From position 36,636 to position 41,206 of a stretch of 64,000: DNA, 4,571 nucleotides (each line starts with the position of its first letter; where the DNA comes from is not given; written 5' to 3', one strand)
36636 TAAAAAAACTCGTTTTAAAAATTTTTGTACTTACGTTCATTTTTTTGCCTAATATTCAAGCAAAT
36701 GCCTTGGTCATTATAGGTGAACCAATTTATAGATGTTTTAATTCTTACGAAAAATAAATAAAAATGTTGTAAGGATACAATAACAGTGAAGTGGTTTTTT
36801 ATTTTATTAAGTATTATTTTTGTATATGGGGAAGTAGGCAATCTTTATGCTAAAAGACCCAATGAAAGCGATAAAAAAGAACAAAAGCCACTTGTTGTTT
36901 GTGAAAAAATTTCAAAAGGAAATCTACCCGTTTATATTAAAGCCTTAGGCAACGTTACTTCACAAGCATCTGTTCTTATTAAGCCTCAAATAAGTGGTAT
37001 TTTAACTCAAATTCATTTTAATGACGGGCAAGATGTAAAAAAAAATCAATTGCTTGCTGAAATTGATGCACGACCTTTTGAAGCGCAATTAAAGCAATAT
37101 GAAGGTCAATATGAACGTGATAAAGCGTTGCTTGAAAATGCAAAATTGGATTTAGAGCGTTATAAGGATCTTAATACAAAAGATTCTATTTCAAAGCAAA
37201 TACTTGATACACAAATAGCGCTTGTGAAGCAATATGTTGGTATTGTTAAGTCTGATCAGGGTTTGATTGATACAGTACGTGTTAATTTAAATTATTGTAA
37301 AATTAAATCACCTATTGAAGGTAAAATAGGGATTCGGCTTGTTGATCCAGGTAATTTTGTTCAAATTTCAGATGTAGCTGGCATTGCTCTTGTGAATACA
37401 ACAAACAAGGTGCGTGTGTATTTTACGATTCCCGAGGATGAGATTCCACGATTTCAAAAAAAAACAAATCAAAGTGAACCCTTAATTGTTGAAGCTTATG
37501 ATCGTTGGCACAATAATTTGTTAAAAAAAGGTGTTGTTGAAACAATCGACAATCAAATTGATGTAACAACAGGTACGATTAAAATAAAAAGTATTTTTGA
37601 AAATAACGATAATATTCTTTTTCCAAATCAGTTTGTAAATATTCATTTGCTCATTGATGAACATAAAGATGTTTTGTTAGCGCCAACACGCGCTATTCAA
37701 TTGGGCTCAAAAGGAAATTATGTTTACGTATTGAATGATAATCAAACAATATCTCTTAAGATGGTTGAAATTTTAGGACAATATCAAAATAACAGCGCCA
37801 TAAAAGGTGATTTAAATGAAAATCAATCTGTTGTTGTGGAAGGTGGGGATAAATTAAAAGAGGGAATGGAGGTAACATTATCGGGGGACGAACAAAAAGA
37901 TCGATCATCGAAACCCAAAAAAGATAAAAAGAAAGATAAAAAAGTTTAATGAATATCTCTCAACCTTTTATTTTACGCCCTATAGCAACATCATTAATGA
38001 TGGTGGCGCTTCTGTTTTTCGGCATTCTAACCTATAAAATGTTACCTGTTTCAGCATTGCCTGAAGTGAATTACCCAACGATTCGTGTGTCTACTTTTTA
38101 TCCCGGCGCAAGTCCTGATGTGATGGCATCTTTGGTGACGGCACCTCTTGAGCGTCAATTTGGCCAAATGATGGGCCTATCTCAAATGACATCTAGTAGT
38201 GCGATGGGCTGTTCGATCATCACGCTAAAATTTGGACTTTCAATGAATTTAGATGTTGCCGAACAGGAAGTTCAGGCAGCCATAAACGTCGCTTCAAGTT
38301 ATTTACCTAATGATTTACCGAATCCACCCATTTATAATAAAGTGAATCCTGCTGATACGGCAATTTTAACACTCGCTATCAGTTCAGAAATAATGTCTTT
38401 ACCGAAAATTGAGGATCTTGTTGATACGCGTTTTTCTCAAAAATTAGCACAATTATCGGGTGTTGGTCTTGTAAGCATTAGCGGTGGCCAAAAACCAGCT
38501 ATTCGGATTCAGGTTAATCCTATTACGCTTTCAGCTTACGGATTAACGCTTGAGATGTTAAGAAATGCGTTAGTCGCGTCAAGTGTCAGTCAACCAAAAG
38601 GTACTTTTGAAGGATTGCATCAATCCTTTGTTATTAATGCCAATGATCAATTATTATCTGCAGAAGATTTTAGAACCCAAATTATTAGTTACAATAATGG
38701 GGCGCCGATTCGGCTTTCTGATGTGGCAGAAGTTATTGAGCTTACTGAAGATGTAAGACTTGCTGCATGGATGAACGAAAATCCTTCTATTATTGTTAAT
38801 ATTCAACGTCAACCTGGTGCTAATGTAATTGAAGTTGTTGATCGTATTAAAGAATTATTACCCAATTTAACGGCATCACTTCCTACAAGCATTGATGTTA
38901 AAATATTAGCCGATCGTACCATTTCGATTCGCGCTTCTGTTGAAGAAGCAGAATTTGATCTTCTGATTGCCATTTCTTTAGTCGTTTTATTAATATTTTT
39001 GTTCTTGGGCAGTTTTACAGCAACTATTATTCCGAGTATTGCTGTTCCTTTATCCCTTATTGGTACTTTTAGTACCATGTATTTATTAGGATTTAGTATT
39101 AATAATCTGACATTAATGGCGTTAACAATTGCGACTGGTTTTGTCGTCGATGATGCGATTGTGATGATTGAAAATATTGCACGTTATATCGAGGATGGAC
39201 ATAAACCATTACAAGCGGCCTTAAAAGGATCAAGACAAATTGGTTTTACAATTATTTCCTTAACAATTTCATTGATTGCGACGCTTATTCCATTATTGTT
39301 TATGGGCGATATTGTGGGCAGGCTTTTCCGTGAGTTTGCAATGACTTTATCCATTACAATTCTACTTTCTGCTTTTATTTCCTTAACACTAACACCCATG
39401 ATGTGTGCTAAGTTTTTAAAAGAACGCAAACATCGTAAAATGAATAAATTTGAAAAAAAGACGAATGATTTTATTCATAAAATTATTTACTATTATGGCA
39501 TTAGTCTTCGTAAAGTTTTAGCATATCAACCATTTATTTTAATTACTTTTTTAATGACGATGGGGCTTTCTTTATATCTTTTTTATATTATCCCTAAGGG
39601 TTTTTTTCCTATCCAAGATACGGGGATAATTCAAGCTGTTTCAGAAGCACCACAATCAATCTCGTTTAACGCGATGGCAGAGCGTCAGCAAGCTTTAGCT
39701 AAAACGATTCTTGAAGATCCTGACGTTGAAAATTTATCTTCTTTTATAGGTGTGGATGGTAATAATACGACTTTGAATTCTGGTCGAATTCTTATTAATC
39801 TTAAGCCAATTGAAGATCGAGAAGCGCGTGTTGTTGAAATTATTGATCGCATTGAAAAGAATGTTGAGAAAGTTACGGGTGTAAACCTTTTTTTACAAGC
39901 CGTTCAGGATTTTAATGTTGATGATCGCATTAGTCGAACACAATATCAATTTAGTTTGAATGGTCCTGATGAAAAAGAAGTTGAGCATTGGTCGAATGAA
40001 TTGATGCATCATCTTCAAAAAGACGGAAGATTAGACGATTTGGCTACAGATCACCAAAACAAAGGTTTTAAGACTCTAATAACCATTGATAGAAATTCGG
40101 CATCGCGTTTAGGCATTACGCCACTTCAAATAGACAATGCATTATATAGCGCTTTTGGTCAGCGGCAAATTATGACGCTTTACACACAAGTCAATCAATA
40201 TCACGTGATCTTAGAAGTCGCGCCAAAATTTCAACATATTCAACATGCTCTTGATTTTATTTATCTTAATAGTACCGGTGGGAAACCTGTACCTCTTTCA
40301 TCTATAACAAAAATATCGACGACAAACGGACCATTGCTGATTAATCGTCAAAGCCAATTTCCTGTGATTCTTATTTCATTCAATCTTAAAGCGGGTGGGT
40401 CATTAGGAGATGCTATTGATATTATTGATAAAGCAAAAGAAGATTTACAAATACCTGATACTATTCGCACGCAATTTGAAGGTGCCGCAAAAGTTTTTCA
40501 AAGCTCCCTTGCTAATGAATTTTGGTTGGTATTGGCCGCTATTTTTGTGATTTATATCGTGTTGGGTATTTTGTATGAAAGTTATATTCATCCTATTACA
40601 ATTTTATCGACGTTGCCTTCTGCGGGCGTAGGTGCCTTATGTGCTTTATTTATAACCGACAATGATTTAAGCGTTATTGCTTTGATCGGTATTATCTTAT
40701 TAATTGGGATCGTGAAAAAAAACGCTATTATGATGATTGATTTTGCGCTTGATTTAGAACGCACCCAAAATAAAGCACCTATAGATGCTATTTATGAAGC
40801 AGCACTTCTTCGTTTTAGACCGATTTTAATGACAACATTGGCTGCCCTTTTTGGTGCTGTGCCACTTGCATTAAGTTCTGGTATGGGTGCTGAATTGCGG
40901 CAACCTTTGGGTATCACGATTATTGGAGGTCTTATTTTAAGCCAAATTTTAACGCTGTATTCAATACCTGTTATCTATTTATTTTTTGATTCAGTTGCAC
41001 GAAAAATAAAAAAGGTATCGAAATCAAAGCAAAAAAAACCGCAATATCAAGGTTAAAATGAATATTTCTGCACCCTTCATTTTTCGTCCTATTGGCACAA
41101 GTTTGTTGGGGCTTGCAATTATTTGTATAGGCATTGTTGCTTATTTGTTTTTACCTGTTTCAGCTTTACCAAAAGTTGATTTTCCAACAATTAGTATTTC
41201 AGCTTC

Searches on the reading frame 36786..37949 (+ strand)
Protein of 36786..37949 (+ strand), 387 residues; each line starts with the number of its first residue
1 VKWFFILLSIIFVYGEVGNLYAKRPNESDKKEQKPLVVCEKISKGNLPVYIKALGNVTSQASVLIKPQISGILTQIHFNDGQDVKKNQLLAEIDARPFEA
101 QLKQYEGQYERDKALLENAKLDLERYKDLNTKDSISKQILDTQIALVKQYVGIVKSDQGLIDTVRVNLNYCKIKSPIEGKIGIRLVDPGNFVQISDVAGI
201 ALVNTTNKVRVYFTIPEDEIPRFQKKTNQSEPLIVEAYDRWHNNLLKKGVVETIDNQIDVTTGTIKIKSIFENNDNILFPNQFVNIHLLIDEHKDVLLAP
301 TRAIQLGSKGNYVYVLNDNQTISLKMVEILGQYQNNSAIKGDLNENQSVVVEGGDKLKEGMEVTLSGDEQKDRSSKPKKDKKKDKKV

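Call 10: search_protein_families(library=ncbifam, proteins=[window:36786-37949:+])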
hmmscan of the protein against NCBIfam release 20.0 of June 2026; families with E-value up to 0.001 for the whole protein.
window:36786-37949:+ (387 aa): 20 families
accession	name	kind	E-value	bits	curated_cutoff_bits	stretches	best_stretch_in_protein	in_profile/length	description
NF008589.1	PRK11556.1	equivalog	3.1e-102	342.4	391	1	34-364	56-386/392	MdtA/MuxA family multidrug efflux RND transporter periplasmic adaptor subunit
TIGR01730.1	RND_mfp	subfamily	2.1e-61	207.6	94.9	1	38-364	2-320/322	efflux RND transporter periplasmic adaptor subunit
NF045904.1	RND-peri-MexE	equivalog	4.9e-42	144.2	714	1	32-364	33-367/390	multidrug efflux RND transporter periplasmic adaptor subunit MexE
NF033138.2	RND-peri-MexC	equivalog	2.2e-35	122.5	625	1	64-365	65-371/375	MexC family multidrug efflux RND transporter periplasmic adaptor subunit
NF011604.1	PRK15030.1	equivalog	5.6e-30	104.6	765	1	58-365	61-375/397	multidrug efflux RND transporter periplasmic adaptor subunit AcrA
NF000272.2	OqxA_adapt_sub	exception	1.2e-29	103.4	835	1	54-361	59-375/391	multidrug efflux RND transporter periplasmic adaptor subunit OqxA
NF007132.1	PRK09578.1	equivalog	1.2e-26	93.4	512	1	40-375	43-385/396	MexX/AxyX family multidrug efflux RND transporter periplasmic adaptor subunit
NF033834.1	RND_adapt_MexA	exception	1.3e-24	87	750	1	63-362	64-357/373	multidrug efflux RND transporter periplasmic adaptor subunit MexA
TIGR00999.1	8a0102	subfamily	1.2e-22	80.3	319.3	1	81-354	1-267/271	CzcB/NccB family metal efflux transporter periplasmic adaptor subunit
NF007362.0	PRK09859.1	equivalog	1.4e-21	77.1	738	1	37-376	36-382/385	multidrug transporter subunit MdtE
NF008606.0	PRK11578.1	equivalog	3.7e-14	52.7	342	1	40-352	39-363/371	macrolide transporter subunit MacA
NF007850.1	PRK10559.1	equivalog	4.7e-11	42.3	400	1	62-205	40-181/303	p-hydroxybenzoic acid efflux pump subunit AaeA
NF007303.0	PRK09783.1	subfamily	2.3e-10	39.5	390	1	159-354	204-389/414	copper/silver efflux system membrane fusion protein CusB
TIGR00998.1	8a0101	subfamily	3.8e-10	39.2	390.8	1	113-207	154-240/334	EmrA/EmrK family multidrug efflux transporter periplasmic adaptor subunit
TIGR01843.1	type_I_hlyD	subfamily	1.9e-09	37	208.65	1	46-151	26-131/422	HlyD family type I secretion periplasmic adaptor subunit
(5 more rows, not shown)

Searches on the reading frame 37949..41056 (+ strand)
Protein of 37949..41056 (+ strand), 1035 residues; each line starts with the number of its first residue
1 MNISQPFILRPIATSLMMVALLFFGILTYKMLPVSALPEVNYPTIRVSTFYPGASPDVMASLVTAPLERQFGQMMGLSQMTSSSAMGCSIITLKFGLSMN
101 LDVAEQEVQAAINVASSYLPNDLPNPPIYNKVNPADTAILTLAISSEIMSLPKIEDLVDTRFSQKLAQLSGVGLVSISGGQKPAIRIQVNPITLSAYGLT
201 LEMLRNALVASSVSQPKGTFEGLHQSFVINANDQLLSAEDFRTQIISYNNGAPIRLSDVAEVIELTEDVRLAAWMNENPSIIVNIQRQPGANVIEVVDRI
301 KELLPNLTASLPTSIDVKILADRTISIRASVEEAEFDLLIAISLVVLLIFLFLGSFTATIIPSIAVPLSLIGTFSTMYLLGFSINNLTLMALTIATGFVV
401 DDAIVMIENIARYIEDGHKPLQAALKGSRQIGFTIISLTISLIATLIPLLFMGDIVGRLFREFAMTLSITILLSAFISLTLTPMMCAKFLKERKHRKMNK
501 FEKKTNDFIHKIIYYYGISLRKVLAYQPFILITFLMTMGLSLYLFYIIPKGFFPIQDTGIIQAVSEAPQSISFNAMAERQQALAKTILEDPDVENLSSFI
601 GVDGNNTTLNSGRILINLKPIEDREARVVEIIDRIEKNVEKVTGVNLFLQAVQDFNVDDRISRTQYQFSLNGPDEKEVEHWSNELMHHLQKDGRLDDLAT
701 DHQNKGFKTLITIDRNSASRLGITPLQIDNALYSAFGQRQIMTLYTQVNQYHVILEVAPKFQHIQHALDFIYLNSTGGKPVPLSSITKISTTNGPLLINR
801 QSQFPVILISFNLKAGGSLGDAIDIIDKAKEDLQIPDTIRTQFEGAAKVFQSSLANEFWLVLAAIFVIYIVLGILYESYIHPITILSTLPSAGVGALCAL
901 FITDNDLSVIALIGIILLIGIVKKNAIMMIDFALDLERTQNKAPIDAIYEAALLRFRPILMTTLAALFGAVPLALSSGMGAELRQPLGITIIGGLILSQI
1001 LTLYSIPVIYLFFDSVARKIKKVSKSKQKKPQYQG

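Call 26: find_encoding_contigs(protein=window:37949-41056:+, flank=2000, max_places=4)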
Protein window:37949-41056:+ (1035 aa): 1 contig read that carries it; 1 place shown.
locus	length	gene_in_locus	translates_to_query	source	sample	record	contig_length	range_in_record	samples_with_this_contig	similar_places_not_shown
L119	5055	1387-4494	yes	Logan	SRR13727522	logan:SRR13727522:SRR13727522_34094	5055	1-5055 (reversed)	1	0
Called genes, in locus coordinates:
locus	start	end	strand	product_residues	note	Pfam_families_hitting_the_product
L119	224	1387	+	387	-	PF25917:BSH_RND, PF25973:BSH_CzcB (weak), PF25876:HH_MFP_RND, PF25944:Beta-barrel_RND, PF25967:RND-MFP_C (weak), PF25989:YknX_C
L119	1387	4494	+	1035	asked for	PF00873:ACR_tran, PF03176:MMPL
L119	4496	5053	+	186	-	?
